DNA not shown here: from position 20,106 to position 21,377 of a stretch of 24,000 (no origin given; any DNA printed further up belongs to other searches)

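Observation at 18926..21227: Translationally coupled double zinc-ribbon (TackOD1-like) protein and processive membrane GT2 synthase: candidate archaeal exopolysaccharide synthase with an uncharacterised cytoplasmic partner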

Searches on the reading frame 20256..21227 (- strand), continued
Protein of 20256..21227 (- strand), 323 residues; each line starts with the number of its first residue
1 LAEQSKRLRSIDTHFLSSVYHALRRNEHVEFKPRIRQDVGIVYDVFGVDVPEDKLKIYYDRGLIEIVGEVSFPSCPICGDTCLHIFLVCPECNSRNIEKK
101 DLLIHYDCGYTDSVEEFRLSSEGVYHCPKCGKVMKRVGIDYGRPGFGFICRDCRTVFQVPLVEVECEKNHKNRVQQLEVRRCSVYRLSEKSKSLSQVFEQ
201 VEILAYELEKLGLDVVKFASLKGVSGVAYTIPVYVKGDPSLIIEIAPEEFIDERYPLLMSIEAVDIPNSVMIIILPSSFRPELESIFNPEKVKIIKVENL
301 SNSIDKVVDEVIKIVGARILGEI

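Call 32: find_homologous_proteins(query=A1, max_evalue=0.001)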
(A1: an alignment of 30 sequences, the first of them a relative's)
Query A1 (30 sequences) (323 aa, profile of the alignment): 94 proteins with E <= 0.001 among 8000 candidates.
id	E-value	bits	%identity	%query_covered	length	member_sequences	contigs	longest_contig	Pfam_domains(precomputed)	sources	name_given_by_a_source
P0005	3.2e-133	462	64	97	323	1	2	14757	PF18551.7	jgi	jgi:hypothetical protein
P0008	8.5e-133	460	63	98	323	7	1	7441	PF18551.7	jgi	jgi:rubrerythrin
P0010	1.2e-132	460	56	97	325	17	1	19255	PF18551.7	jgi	-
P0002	1.3e-132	460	74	99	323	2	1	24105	PF18551.7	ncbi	ncbi:MAG: hypothetical protein ABDH32_06310 [Candidatus Caldarchaeales archaeon]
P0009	2.7e-132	459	62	98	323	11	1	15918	PF18551.7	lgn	-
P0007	3.2e-132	458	63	97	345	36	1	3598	PF18551.7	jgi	jgi:hypothetical protein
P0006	3.4e-132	458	64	98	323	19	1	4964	PF18551.7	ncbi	ncbi:MAG: hypothetical protein QW330_01360 [Nitrososphaerota archaeon]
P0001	1.1e-130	453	100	100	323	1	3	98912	PF18551.7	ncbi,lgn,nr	ncbi:MAG: hypothetical protein NZ929_02240 [Aigarchaeota archaeon]|nr:hypothetical protein [Aigarcha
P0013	1.6e-130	453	54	96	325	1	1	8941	PF18551.7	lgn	-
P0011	6.3e-130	451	55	97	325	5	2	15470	PF18551.7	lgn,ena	-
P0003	7.0e-130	451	71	100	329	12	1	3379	PF18551.7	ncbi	-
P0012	7.7e-130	451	54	94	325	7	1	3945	PF18551.7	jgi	-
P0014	3.7e-128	445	49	99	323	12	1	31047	PF18551.7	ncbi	-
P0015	9.5e-127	440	54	95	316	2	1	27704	PF18551.7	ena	-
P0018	3.3e-123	429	49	96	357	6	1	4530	PF18551.7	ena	-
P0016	1.1e-122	427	47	98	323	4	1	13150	PF18551.7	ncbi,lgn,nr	ncbi:MAG: hypothetical protein NZ918_04670 [Aigarchaeota archaeon]|nr:hypothetical protein [Aigarcha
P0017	3.1e-122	426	48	98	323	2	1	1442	PF18551.7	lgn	-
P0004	6.5e-122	424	66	100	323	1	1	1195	PF18551.7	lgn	-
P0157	4.5e-120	418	51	94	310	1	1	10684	PF18551.7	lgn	-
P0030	2.0e-118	413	31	93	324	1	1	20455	PF18551.7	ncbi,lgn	ncbi:MAG: hypothetical protein QXM16_06780 [Nitrososphaerota archaeon]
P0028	1.2e-117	410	35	85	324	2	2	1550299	PF18551.7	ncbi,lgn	-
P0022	1.2e-117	410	36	89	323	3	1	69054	PF18551.7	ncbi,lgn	ncbi:MAG: hypothetical protein QXY54_03645 [Nitrososphaerota archaeon]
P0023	2.6e-116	406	34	89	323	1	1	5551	PF18551.7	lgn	-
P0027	5.6e-116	405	33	85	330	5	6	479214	PF18551.7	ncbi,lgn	ncbi:MAG: hypothetical protein QXQ48_06395 [Nitrososphaerota archaeon]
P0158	6.5e-116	405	49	95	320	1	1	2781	PF18551.7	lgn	-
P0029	9.6e-116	404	32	93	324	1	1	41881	PF18551.7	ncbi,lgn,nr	ncbi:hypothetical protein HRbin02_01573 [Candidatus Calditenuaceae archaeon HR02]|nr:hypothetical pr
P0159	1.6e-114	400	32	82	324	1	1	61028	PF18551.7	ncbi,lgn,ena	-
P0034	1.7e-114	400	29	92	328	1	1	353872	PF18551.7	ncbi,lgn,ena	-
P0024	1.5e-111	390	35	88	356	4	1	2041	PF18551.7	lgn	-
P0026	9.4e-111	388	36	85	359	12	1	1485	PF18551.7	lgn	-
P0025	1.0e-110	388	33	90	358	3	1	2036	PF18551.7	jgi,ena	-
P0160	1.1e-110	388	33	88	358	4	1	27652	PF18551.7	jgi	jgi:predicted Zn-ribbon and HTH transcriptional regulator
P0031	4.6e-110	386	33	89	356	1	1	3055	PF18551.7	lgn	-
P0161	2.7e-109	383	32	91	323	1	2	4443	PF18551.7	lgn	-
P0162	7.2e-109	382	33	88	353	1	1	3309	PF18551.7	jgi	jgi:hypothetical protein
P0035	7.3e-109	382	29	89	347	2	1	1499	PF18551.7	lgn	-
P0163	1.1e-108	381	32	88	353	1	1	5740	PF18551.7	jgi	jgi:hypothetical protein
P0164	2.8e-108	380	38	89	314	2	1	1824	PF18551.7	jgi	-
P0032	6.1e-108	379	30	89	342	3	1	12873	PF18551.7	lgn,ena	-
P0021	1.6e-107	377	35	90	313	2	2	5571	PF18551.7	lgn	-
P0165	7.0e-104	365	37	89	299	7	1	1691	PF18551.7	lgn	-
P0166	1.0e-103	365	36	93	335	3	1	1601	PF18551.7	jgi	-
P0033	9.9e-103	361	33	87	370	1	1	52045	PF18551.7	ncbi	-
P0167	6.3e-102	359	35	89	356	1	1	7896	PF18551.7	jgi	jgi:TackOD1 domain-containing protein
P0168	3.2e-101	356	32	89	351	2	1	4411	PF18551.7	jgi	jgi:predicted RNA-binding Zn-ribbon protein involved in translation (DUF1610 family)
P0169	9.6e-101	355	35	89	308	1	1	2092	PF18551.7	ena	-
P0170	1.7e-100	354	35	89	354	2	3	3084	PF18551.7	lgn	-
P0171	3.6e-100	353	36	89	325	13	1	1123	PF18551.7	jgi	jgi:hypothetical protein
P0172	6.6e-100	352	34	88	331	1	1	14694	PF18551.7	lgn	-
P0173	3.0e-99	350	34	90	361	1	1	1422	PF18551.7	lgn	-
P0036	3.2e-98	347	30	76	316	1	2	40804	PF18551.7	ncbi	-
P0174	4.1e-98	346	36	86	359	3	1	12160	PF18551.7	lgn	-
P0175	1.0e-97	345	34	90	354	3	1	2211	PF18551.7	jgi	jgi:hypothetical protein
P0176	2.4e-97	344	31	97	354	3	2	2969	PF18551.7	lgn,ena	-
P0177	5.9e-97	342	30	93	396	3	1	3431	PF13240.12,PF18551.7,PF12773.14,PF13248.12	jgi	-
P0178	1.9e-96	341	33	90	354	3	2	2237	PF18551.7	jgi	jgi:hypothetical protein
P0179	2.6e-96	340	34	97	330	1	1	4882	PF18551.7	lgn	-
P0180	8.7e-96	339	30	94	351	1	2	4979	PF18551.7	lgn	-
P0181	3.1e-95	337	33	93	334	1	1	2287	PF18551.7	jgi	jgi:hypothetical protein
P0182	4.1e-95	336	34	86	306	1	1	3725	PF18551.7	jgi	-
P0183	6.7e-95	336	33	95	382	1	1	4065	PF18551.7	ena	-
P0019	7.0e-95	336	54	67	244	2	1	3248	PF12172.15,PF18551.7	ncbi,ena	-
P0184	9.7e-95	335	31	76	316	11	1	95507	PF18551.7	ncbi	-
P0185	1.6e-94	334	30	88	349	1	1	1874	PF18551.7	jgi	jgi:hypothetical protein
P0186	2.4e-94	334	32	95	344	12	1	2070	PF18551.7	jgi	-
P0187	1.4e-93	331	30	89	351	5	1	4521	PF18551.7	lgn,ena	-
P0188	1.5e-93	331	34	95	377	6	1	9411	PF18551.7,PF12773.14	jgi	-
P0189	2.5e-93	331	32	86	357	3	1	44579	PF18551.7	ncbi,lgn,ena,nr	ncbi:MAG TPA: hypothetical protein VJP79_09750 [Nitrososphaera sp.]|nr:hypothetical protein [Nitroso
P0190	3.6e-93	330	34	92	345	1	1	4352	PF18551.7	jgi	jgi:hypothetical protein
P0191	2.1e-91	324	31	95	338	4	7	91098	PF18551.7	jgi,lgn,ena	jgi:predicted RNA-binding Zn-ribbon protein involved in translation (DUF1610 family)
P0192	6.6e-90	319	35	88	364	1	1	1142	PF18551.7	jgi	jgi:hypothetical protein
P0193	1.8e-89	318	34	87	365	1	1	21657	PF18551.7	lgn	-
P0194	1.1e-88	315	30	93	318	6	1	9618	PF18551.7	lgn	-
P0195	1.8e-88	315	33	69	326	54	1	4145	PF18551.7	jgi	-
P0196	2.5e-85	304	31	73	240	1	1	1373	PF18551.7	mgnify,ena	mgnify:CR=1 FL=1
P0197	3.3e-85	304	36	73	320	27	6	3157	PF18551.7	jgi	jgi:hypothetical protein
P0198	3.3e-85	304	36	76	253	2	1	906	PF18551.7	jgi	jgi:hypothetical protein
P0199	1.1e-84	302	34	82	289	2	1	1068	PF18551.7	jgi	-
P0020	4.2e-77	277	44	66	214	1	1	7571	PF18551.7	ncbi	-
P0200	4.3e-77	277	32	90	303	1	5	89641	PF18551.7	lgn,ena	-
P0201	6.1e-75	270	33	88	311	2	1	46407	PF18551.7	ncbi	-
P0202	8.8e-75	270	37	58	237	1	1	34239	PF18551.7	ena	-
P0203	1.5e-70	256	38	68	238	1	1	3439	PF18551.7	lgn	-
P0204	1.1e-63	233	35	61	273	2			PF18551.7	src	-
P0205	6.5e-62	227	33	87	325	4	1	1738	PF18551.7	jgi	jgi:transposase-like protein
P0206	1.8e-61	226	31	89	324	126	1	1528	PF18551.7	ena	-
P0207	4.0e-61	225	32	88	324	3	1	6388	PF18551.7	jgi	jgi:hypothetical protein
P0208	1.1e-60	223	31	89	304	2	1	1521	PF18551.7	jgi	jgi:hypothetical protein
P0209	6.5e-57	211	31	88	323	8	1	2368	PF18551.7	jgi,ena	-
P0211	7.2e-19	86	28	48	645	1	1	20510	PF18551.7,PF00072.31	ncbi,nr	ncbi:MAG: response regulator [Chloroflexi bacterium]|nr:response regulator [Chloroflexota bacterium]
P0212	7.9e-16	76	37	36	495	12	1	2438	PF18551.7,PF13248.12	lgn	-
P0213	2.6e-11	61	28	44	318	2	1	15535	PF18551.7,PF00072.31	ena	-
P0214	3.4e-11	61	28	44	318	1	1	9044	PF18551.7,PF00072.31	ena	-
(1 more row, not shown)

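Call 33: find_encoding_contigs(protein=P0211, flank=6000, max_places=2)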
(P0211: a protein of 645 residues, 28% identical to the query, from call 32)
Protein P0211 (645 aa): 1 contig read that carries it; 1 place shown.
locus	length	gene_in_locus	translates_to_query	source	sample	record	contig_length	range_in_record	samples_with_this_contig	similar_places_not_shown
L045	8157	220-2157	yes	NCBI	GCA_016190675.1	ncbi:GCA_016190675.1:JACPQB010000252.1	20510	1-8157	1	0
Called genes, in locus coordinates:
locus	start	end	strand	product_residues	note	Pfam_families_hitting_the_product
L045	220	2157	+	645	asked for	PF00072:Response_reg (weak), PF18551:TackOD1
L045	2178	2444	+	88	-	-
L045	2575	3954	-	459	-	PF24696:UGSC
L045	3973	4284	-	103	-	PF24696:UGSC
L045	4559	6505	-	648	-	PF00724:Oxidored_FMN, PF00890:FAD_binding_2 (weak), PF01134:GIDA (weak), PF03486:HI0933_like (weak), PF07992:Pyr_redox_2, PF12831:FAD_oxidored, PF13450:NAD_binding_8 (weak), PF13738:Pyr_redox_3, +2 more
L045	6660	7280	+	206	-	PF02433:FixO (faint), PF00034:Cytochrom_C (weak), PF13442:Cytochrome_CBB3 (weak), PF00034:Cytochrom_C, PF13442:Cytochrome_CBB3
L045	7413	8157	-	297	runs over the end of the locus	PF02219:MTHFR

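Call 34: find_encoding_contigs(protein=P0213, flank=6000, max_places=2)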
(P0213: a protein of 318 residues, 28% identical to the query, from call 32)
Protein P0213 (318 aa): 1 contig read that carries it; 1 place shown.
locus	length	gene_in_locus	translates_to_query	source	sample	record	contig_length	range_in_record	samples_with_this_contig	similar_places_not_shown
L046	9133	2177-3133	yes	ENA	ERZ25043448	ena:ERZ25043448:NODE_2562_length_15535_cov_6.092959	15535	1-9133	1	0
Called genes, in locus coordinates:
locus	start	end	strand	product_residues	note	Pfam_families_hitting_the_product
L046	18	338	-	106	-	-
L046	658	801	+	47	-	-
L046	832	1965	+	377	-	-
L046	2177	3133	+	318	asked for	PF00072:Response_reg, PF18551:TackOD1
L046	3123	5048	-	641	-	PF01522:Polysacc_deac_1, PF10096:DUF2334 (faint)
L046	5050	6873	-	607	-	PF13506:Glyco_transf_21, PF00535:Glycos_transf_2, PF10111:Glyco_tranf_2_2, PF13641:Glyco_tranf_2_3, PF03142:Chitin_synth_2, PF01644:Chitin_synth_1, PF13632:Glyco_trans_2_3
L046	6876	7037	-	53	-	-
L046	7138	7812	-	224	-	PF13240:Zn_Ribbon_1 (weak)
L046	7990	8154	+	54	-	-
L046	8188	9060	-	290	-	PF01978:TrmB, PF09339:HTH_IclR (weak)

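Call 35: find_encoding_contigs(protein=P0214, flank=6000, max_places=2)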
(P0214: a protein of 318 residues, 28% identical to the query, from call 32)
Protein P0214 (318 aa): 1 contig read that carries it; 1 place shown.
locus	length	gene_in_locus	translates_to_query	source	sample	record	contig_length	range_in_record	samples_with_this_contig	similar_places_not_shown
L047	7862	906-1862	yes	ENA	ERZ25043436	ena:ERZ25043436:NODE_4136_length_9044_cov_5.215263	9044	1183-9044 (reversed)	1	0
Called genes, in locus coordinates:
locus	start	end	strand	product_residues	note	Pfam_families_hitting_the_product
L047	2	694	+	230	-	?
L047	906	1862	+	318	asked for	PF00072:Response_reg, PF18551:TackOD1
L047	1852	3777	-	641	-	PF01522:Polysacc_deac_1, PF10096:DUF2334 (faint)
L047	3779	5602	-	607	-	PF13506:Glyco_transf_21, PF00535:Glycos_transf_2, PF10111:Glyco_tranf_2_2, PF13641:Glyco_tranf_2_3, PF03142:Chitin_synth_2, PF01644:Chitin_synth_1, PF13632:Glyco_trans_2_3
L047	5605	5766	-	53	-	-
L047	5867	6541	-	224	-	PF13240:Zn_Ribbon_1 (weak)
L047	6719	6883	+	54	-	-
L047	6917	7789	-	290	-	PF01978:TrmB, PF09339:HTH_IclR (weak)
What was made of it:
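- A REC-TackOD1 gene abuts a chitin-synthase-like GT2 plus polysaccharide deacetylase operon (calls 34, 35).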

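Call 37: find_encoding_contigs(protein=P0212, flank=6000, max_places=3)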
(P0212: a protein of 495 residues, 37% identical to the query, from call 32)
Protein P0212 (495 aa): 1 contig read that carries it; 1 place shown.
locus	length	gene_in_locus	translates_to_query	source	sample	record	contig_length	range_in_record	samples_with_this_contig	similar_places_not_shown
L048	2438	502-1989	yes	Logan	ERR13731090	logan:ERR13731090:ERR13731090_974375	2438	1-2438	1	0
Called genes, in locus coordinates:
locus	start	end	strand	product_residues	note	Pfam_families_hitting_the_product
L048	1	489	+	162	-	?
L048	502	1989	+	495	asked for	PF18551:TackOD1, PF13248:Zn_ribbon_3 (faint)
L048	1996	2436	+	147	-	?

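Call 39: search_protein_families(library=pfam, proteins=[P0211, P0212, P0213], max_evalue=5)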
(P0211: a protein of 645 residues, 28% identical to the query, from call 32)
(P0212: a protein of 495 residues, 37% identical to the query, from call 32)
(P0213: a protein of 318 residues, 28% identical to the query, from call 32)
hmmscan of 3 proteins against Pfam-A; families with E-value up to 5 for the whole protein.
P0211 (645 aa): 8 families
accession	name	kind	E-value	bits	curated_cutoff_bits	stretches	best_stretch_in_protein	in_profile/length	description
PF18551.6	TackOD1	-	6.2e-29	101.3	32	1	329-505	10-187/188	Thaumarchaeal output domain 1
PF00072.30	Response_reg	-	3.6e-07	30.8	30.2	1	6-117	1-110/111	Response regulator receiver domain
PF04471.18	Mrr_cat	-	0.00097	19.7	21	1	522-628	15-114/115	Restriction endonuclease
PF13719.11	Zn_ribbon_5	-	0.036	14.3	29.3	1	445-477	5-37/37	zinc-ribbon domain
PF12172.15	zf-ChsH2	-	0.37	11.1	23.2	1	404-417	23-36/37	ChsH2, rubredoxin-like zinc ribbon domain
PF25206.1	DUF7836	-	0.54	10.6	26.7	1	444-482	9-45/59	Domain of unknown function (DUF7836)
PF04625.18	DEC-1_N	-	0.83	9.1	29.2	1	282-343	117-172/403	DEC-1 protein, N-terminal region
PF07191.17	Zn_ribbon_6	-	2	8.9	25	1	408-474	2-58/67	Double zinc ribbon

P0212 (495 aa): 25 families
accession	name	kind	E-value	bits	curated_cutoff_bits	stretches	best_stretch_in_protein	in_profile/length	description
PF18551.6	TackOD1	-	2.1e-56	190.9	32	2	181-325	45-188/188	Thaumarchaeal output domain 1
PF13248.11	Zn_ribbon_3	-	4.8e-06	26.3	27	2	228-250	5-25/26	zinc-ribbon domain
PF12773.13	DZR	-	0.00016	22.2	27.3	1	214-268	1-45/45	Double zinc ribbon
PF17032.10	Zn_ribbon_15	-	0.00078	20.6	28.9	1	210-232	51-73/73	zinc-ribbon family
PF08271.17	Zn_Ribbon_TF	-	0.0018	18.3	29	1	228-271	3-29/43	TFIIB zinc-binding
PF00990.26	GGDEF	-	0.0064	16.7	23.8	1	373-455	31-113/161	Diguanylate cyclase, GGDEF domain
PF23455.1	DUF7129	-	0.01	16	30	1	278-310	5-37/45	Domain of unknown function (DUF7129)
PF25206.1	DUF7836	-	0.024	14.9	26.7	1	260-292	6-38/59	Domain of unknown function (DUF7836)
PF01412.23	ArfGap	-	0.03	14.9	28.7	1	241-278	13-50/117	Putative GTPase activating protein for Arf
PF12172.15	zf-ChsH2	-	0.032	14.5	23.2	1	211-237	11-37/37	ChsH2, rubredoxin-like zinc ribbon domain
PF23903.1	Phage_zn_bind_2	-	0.034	14.5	27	1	203-218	23-38/44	Phage zinc binding domain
PF12760.12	Zn_ribbon_IS1595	-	0.045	14.2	25.4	1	262-292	19-45/46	Transposase zinc-ribbon domain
PF07191.17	Zn_ribbon_6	-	0.046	14.2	25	2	228-273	3-41/67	Double zinc ribbon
PF01155.25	HypA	-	0.05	14.1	28.9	0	240-269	69-94/112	Hydrogenase/urease nickel incorporation, metallochaperone, hypA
PF09723.15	Zn_ribbon_8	-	0.099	13.1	34.4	0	228-238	29-39/41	Zinc ribbon domain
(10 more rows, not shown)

P0213 (318 aa): 25 families
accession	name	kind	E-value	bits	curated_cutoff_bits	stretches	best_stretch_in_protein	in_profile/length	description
PF18551.6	TackOD1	-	4.7e-24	85.4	32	1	137-315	8-188/188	Thaumarchaeal output domain 1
PF00072.30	Response_reg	-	3.1e-16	60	30.2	1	7-122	1-110/111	Response regulator receiver domain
PF07191.17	Zn_ribbon_6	-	0.023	15.1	25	2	253-301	2-40/67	Double zinc ribbon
PF25206.1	DUF7836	-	0.037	14.3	26.7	1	249-282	5-38/59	Domain of unknown function (DUF7836)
PF09012.17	FeoC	-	0.055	14.1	21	1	161-213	9-63/69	FeoC like transcriptional regulator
PF17032.10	Zn_ribbon_15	-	0.066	14.5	28.9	1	200-225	48-73/73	zinc-ribbon family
PF07282.18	Cas12f1-like_TNB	-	0.088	13.4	26.3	1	248-281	25-47/60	Cas12f1-like, TNB domain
PF17778.7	BLACT_WH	-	0.092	13.2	22.8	1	183-200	25-42/46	Beta-lactamase associated winged helix domain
PF18912.6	DZR_2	-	0.11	12.8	27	1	253-300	9-46/56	Double zinc ribbon domain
PF24441.1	DUF7560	-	0.17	12.1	27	0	219-226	6-13/44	Family of unknown function (DUF7560)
PF12773.13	DZR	-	0.18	12.4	27.3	2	244-296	5-44/45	Double zinc ribbon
PF06093.19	Spt4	-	0.25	11.9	25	2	239-259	6-25/77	Spt4/RpoE2 zinc finger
PF05605.18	zf-Di19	-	0.28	11.9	27.5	1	218-262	2-42/54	Drought induced 19 protein (Di19), zinc-binding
PF01155.25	HypA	-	0.32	11.5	28.9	1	204-230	70-98/112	Hydrogenase/urease nickel incorporation, metallochaperone, hypA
PF04814.19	HNF-1_N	-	0.41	11.5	29.7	1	125-189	92-157/175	Hepatocyte nuclear factor 1 (HNF-1), N terminus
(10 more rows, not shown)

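Call 40: search_protein_representatives(alignment_id=A1)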
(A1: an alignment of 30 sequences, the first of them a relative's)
Query: 30 sequences, 320 profile positions. Proteins with E-value up to 0.001 (for the whole library): 1979; up to 1e-10: 1471; up to 1e-30: 61. The best 150 are listed.
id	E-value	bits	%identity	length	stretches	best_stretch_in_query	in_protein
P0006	1.1e-132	458.2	-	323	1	3-317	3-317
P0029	3.1e-116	404.1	-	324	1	5-318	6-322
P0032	1.9e-108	378.5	-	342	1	6-317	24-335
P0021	4.9e-108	377.2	-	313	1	13-316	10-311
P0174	1.3e-98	346.2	-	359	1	7-312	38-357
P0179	8.3e-97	340.3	-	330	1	12-316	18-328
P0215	1.6e-96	339.3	-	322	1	5-316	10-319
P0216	2.5e-93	328.8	-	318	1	17-312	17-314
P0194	3.4e-89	315.3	-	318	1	21-315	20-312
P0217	3.2e-86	305.5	-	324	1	12-313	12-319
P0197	1.0e-85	303.8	-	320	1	18-316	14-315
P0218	4.5e-82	291.8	-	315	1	25-312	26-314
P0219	1.8e-78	280.0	-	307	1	19-315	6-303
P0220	1.1e-77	277.4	-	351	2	14-270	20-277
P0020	1.3e-77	277.2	-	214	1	103-314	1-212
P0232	6.0e-36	140.3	-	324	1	2-305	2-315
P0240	6.3e-34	133.7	-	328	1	19-300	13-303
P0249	1.4e-32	129.2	-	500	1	20-315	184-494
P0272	4.6e-30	121.0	-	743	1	53-280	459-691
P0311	1.5e-27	112.7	-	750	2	81-300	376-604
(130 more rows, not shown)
